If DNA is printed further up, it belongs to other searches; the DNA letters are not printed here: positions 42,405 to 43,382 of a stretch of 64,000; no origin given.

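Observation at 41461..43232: Unknown 226-aa protein translationally coupled to an XRE-HTH/ImmA-IrrE metallopeptidase fusion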

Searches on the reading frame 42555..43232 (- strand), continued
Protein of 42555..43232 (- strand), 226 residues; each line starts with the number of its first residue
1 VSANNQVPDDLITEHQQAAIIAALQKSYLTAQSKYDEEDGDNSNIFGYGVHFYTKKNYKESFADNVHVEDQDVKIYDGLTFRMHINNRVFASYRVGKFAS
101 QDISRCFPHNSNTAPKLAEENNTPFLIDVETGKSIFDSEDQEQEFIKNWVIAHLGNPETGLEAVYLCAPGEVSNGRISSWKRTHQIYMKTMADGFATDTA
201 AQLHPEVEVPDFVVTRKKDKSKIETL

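Call 38: search_solved_structures(query=A2, max_evalue=1)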
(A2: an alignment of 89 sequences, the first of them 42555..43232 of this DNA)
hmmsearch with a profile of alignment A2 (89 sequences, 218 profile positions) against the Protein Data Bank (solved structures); distinct sequences matched with E-value up to 1: 2.
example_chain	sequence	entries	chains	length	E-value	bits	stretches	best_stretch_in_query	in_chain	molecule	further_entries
6c32_A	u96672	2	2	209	0.77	12.3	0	131-157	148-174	Acetyltransferase, GNAT family protein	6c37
6c30_A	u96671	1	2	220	0.83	12.2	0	131-157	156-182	GNAT family acetyltransferase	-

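Call 48: search_protein_families(library=padloc, proteins=[P0003, P0004, P0005, P0006, P0007, P0008, P0163, P0159, P0096, P0162], max_evalue=0.1)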
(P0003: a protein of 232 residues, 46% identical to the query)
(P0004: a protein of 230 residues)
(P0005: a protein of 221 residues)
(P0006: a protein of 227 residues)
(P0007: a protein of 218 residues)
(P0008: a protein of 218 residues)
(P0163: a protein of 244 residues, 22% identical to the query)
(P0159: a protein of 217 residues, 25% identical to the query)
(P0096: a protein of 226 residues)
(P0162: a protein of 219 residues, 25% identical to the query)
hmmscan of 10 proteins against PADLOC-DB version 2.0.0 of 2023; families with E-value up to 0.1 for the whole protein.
P0003 (232 aa): 0 families

P0004 (230 aa): 0 families

P0005 (221 aa): 2 families
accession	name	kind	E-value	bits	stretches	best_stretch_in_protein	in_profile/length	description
PDLC03941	RmrT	-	9.5e-05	19.9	1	19-217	23-231/234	-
PDLC03940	RmrT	-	0.052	11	1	2-36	12-46/227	-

P0006 (227 aa): 3 families
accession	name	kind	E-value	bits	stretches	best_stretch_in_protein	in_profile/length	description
PDLC03941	RmrT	-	1.4e-10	39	1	17-170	21-177/234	-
PDLC02524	PglX|PglXI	-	0.0037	13.7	1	53-124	459-536/722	PglX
PDLC04861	PDC-S05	-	0.031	12.3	0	49-69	37-58/83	-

P0007 (218 aa): 0 families

P0008 (218 aa): 1 family
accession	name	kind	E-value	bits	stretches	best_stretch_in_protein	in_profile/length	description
PDLC03941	RmrT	-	1.8e-10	38.6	1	16-191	20-200/234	-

P0163 (244 aa): 1 family
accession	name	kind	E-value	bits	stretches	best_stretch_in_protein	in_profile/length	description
PDLC03941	RmrT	-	6.6e-07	26.9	1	16-199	20-208/234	-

P0159 (217 aa): 1 family
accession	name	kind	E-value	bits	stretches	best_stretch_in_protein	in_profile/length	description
PDLC03941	RmrT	-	0.00014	19.3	1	15-159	19-170/234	-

P0096 (226 aa): 1 family
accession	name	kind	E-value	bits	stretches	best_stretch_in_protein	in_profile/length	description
PDLC03941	RmrT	-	0.011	13.2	1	15-49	19-53/234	-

P0162 (219 aa): 1 family
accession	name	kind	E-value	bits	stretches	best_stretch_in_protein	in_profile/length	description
PDLC03941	RmrT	-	2.9e-05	21.6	1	17-159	22-171/234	-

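Call 58: search_protein_families(library=ncbifam, alignment_id=A2, max_evalue=0.01)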
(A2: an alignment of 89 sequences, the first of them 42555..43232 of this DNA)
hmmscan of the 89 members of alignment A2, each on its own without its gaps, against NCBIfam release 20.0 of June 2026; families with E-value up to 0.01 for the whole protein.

A. member 1, window:42555-43232:- (226 aa): 0 families

B. families by the number of members that match (of 89 scanned): 1 family
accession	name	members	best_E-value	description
NF000133.1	Erm32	1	0.0027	23S rRNA (guanine(748)-N(1))-methyltransferase Erm(32)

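Call 61: find_encoding_contigs(protein=P0028, flank=5000, max_places=1)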
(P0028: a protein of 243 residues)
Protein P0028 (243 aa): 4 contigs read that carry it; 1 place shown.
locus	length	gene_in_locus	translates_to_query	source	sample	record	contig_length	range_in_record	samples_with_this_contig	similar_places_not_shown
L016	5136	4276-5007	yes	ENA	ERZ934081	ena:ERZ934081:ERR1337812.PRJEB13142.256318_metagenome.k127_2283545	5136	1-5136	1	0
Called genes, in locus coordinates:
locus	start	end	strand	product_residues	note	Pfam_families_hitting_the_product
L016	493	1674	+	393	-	PF02463:SMC_N, PF13175:AAA_15, PF13476:AAA_23 (weak), PF13304:AAA_21, PF13175:AAA_15 (weak), PF11398:DUF2813 (weak)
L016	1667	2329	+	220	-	PF14103:DUF4276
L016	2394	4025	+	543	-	PF01844:HNH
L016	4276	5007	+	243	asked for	-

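Call 62: find_encoding_contigs(protein=P0157, flank=5000, max_places=1)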
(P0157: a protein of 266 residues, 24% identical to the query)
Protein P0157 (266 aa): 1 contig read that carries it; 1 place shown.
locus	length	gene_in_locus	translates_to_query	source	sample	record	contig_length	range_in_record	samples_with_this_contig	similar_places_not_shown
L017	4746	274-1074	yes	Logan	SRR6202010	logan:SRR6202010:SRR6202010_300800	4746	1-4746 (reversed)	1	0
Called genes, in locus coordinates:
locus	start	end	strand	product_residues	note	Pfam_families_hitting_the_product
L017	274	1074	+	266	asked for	-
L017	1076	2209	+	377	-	PF01381:HTH_3, PF12844:HTH_19, PF13560:HTH_31, PF06114:Peptidase_M78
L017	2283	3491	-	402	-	-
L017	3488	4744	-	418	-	?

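Call 63: find_encoding_contigs(protein=P0167, flank=5000, max_places=1)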
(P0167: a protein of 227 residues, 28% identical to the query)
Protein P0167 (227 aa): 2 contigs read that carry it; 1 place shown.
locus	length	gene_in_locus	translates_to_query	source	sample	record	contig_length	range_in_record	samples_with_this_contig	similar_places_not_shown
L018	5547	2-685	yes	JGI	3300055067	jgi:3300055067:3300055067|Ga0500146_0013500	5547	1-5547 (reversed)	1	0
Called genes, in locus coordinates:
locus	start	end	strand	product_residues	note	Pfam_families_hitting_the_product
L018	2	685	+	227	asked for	?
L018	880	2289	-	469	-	PF00149:Metallophos (faint), PF12850:Metallophos_2 (weak)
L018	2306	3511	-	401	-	-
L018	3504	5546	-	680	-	?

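Call 68: find_encoding_contigs(protein=window:42555-43232:-, flank=1000, max_places=2)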
Protein window:42555-43232:- (226 aa): 2 contigs read that carry it; 1 place shown.
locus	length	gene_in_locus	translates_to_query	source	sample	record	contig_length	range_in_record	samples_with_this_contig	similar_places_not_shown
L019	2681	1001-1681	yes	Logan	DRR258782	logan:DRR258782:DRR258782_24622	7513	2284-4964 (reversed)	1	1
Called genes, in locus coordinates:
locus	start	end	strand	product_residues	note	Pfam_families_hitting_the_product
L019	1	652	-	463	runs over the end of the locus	PF00206:Lyase_1, PF10415:FumaraseC_C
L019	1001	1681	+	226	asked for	-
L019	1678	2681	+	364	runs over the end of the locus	PF01381:HTH_3, PF12844:HTH_19, PF06114:Peptidase_M78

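Call 73: list_cluster_members(proteins=[P0005, P0006, P0008, P0009, P0047, P0067, P0155, P0158, P0159, P0060])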
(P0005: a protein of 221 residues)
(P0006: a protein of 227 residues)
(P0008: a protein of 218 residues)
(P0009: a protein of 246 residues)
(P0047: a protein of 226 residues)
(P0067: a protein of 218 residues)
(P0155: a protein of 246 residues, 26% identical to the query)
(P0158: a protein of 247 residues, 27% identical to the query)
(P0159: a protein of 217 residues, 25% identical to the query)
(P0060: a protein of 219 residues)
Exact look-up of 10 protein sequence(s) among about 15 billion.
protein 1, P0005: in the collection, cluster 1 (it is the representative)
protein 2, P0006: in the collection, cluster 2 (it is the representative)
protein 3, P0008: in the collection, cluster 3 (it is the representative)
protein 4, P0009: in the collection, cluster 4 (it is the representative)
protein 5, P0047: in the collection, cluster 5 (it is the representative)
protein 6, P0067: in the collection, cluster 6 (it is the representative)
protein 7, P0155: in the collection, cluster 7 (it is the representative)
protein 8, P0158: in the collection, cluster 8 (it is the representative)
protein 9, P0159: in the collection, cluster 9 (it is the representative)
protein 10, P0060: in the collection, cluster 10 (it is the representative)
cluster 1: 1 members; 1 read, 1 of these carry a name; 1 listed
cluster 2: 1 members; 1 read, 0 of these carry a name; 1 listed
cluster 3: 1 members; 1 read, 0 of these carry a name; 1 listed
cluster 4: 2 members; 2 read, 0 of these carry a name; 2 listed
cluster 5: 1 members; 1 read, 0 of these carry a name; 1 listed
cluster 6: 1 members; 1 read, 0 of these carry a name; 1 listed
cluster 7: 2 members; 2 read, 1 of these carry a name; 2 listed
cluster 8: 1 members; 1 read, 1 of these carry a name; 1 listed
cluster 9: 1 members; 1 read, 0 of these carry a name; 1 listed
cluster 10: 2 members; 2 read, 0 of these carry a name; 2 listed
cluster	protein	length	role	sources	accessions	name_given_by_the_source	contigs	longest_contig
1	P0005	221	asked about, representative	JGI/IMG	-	hypothetical protein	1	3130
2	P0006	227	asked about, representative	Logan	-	-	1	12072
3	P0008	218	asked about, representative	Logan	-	-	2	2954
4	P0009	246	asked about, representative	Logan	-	-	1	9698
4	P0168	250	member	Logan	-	-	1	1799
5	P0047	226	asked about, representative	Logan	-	-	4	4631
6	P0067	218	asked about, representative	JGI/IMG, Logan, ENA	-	-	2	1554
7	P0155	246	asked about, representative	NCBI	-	-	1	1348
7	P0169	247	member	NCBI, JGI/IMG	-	hypothetical protein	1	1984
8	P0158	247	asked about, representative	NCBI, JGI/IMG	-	hypothetical protein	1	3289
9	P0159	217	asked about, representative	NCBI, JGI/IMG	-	-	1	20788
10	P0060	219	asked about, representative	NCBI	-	-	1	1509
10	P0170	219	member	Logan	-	-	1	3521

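Call 74: search_dna_similar(query=window:42555-43232:-, collection=plasmids, mode=protein, max_evalue=0.001)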
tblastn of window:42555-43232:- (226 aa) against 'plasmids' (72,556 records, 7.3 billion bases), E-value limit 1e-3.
No match.

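Call 75: search_dna_similar(query=window:42555-43232:-, collection=phages, mode=protein, max_evalue=0.001)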
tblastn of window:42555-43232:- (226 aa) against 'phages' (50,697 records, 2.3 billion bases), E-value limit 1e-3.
No match.

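Call 76: search_dna_similar(query=P0031, collection=plasmids, mode=protein, max_evalue=0.001)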
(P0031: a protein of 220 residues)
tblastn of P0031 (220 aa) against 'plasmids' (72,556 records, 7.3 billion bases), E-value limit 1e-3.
No match.

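Call 77: search_dna_similar(query=P0065, collection=plasmids, mode=protein, max_evalue=0.001)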
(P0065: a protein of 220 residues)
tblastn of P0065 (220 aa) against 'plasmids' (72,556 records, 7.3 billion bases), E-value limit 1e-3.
No match.

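Call 83: search_protein_families(library=padloc, proteins=[L003:10678-11769:+, L001:822-1913:+, L006:6732-7811:+, L007:6651-7715:+, L009:2660-3745:+, L012:918-2021:+, L017:1076-2206:+], max_evalue=1e-60)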
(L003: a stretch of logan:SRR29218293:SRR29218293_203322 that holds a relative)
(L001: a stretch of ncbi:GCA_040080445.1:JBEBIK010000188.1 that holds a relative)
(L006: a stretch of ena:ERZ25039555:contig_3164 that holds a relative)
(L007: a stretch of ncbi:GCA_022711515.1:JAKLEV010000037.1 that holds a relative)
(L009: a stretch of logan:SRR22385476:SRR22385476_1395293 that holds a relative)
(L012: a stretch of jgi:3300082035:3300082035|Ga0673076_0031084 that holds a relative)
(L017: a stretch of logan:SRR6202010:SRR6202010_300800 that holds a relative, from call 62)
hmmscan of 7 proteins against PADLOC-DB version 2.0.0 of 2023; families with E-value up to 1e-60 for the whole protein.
L003:10678-11769:+ (364 aa): 7 families
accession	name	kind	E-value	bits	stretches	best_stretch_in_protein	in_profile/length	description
PDLC03955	RmrA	-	3e-89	297.8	1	10-324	15-330/371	-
PDLC03949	RmrA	-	1.9e-86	288.2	1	15-351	2-338/363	-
PDLC03946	RmrA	-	3.9e-69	231.1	1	15-346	2-335/357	-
PDLC03951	RmrA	-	7.3e-67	224.1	1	14-345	7-355/400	-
PDLC03952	RmrA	-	8.9e-67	223.6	1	12-326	19-349/395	-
PDLC03948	RmrA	-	5.4e-66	221.1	1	13-340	6-354/397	-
PDLC03947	RmrA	-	5.7e-66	220.9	1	12-324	8-333/383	-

L001:822-1913:+ (364 aa): 11 families
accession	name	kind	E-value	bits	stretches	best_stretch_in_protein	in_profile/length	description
PDLC03955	RmrA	-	1.7e-91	305.2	1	8-334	14-341/371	-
PDLC03949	RmrA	-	2.7e-86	287.7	1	14-350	2-338/363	-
PDLC03948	RmrA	-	4.5e-74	247.7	1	12-335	6-344/397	-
PDLC03951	RmrA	-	4.6e-72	241.2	1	12-347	6-358/400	-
PDLC03952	RmrA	-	2.5e-70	235.3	1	11-309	19-329/395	-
PDLC03947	RmrA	-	1.2e-69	233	1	12-333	9-343/383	-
PDLC03946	RmrA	-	1.8e-67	225.6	1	14-332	2-322/357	-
PDLC03944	RmrA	-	5.6e-64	214.6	1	11-310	3-308/384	-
PDLC03954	RmrA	-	2.5e-63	212.3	1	12-354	8-370/380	-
PDLC03943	RmrA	-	2.9e-62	208.9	1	14-328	2-320/370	-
PDLC03956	RmrA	-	9.1e-61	204.1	0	12-325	6-331/399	-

L006:6732-7811:+ (360 aa): 12 families
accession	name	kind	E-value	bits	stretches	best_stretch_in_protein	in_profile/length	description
PDLC03949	RmrA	-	8.7e-101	335.4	1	14-355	2-335/363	-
PDLC03955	RmrA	-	3.6e-98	327.2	1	9-350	15-354/371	-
PDLC03946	RmrA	-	5.7e-81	270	1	14-354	2-336/357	-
PDLC03952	RmrA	-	7.7e-81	269.9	1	17-353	25-375/395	-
PDLC03948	RmrA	-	2e-80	268.6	1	12-352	6-359/397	-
PDLC03947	RmrA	-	3.8e-79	264.3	1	13-350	10-358/383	-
PDLC03943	RmrA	-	7.8e-78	260.1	1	13-348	1-338/370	-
PDLC03951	RmrA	-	1.6e-75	252.6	1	13-352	7-355/400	-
PDLC03944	RmrA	-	9.5e-72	240.2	1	11-333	3-333/384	-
PDLC03954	RmrA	-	1.4e-69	232.8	1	12-352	8-360/380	-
PDLC03950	RmrA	-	2.6e-67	225.4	1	14-355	2-349/369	-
PDLC03956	RmrA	-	8.2e-62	207.5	1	13-353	7-358/399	-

L007:6651-7715:+ (355 aa): 10 families
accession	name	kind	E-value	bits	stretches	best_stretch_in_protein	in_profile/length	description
PDLC03955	RmrA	-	2.7e-101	337.5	1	8-344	14-349/371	-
PDLC03949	RmrA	-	9e-97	322.2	1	14-352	2-333/363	-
PDLC03952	RmrA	-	1.2e-82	275.9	1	12-347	20-370/395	-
PDLC03948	RmrA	-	1.5e-81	272.3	1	12-353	6-361/397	-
PDLC03946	RmrA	-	6.2e-80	266.6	1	14-345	2-328/357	-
PDLC03947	RmrA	-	8.8e-79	263.1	1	11-351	8-360/383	-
PDLC03944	RmrA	-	3.1e-75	251.6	1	12-329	4-330/384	-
PDLC03951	RmrA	-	1.3e-74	249.6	1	13-353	7-357/400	-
PDLC03943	RmrA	-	8.2e-70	233.7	1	13-345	1-336/370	-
PDLC03954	RmrA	-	4.8e-64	214.6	1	12-353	8-362/380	-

L009:2660-3745:+ (362 aa): 10 families
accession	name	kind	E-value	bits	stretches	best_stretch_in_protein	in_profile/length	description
PDLC03955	RmrA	-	7.2e-103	342.7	1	7-348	15-355/371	-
PDLC03949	RmrA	-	1.6e-86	288.4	1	12-352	2-335/363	-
PDLC03943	RmrA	-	6.7e-77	257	1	11-353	1-346/370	-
PDLC03948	RmrA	-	7.3e-77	256.9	1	11-350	7-360/397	-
PDLC03952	RmrA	-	2.7e-76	255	1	10-344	20-369/395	-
PDLC03947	RmrA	-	2.5e-73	245.1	1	11-348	10-359/383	-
PDLC03944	RmrA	-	1.8e-72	242.6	1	9-331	3-334/384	-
PDLC03946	RmrA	-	8.4e-72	239.8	1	12-351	2-336/357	-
PDLC03951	RmrA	-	6.1e-69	230.9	1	11-350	7-356/400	-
PDLC03954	RmrA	-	1.1e-64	216.8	1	10-354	8-365/380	-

L012:918-2021:+ (368 aa): 10 families
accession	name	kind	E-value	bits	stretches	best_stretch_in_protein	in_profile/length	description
PDLC03955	RmrA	-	1.1e-103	345.3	1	10-360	14-363/371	-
PDLC03949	RmrA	-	1.6e-91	304.9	1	16-355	2-334/363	-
PDLC03947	RmrA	-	2.6e-75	251.6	1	14-351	9-358/383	-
PDLC03948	RmrA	-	3.5e-75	251.4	1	13-354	5-360/397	-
PDLC03952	RmrA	-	1.6e-74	249.1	1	19-365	25-386/395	-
PDLC03946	RmrA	-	3.1e-73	244.6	1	16-363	2-344/357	-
PDLC03943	RmrA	-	4.2e-70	234.7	1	15-358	1-347/370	-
PDLC03944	RmrA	-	9.6e-69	230.3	1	13-341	3-341/384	-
PDLC03951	RmrA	-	2.9e-68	228.7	1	14-355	6-357/400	-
PDLC03954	RmrA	-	5e-63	211.3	1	14-362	8-369/380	-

L017:1076-2206:+ (377 aa): 11 families
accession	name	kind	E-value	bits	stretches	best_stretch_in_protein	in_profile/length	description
PDLC03955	RmrA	-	5.1e-105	349.7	1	8-354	15-359/371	-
PDLC03949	RmrA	-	1e-97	325.2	1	13-358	2-339/363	-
PDLC03952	RmrA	-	6.7e-83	276.7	1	13-358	22-381/395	-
PDLC03947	RmrA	-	1.4e-81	272.3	1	12-351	10-360/383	-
PDLC03946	RmrA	-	2.1e-81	271.4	1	13-359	2-342/357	-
PDLC03948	RmrA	-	1.9e-80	268.7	1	12-352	7-360/397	-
PDLC03944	RmrA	-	9.4e-79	263.2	1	11-349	4-351/384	-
PDLC03943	RmrA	-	1.2e-78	262.8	1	13-368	2-361/370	-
PDLC03951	RmrA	-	1.3e-73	246.2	1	13-353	8-357/400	-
PDLC03954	RmrA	-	4.9e-70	234.4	1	12-361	9-370/380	-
PDLC03950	RmrA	-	1.9e-64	216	1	13-354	2-349/369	-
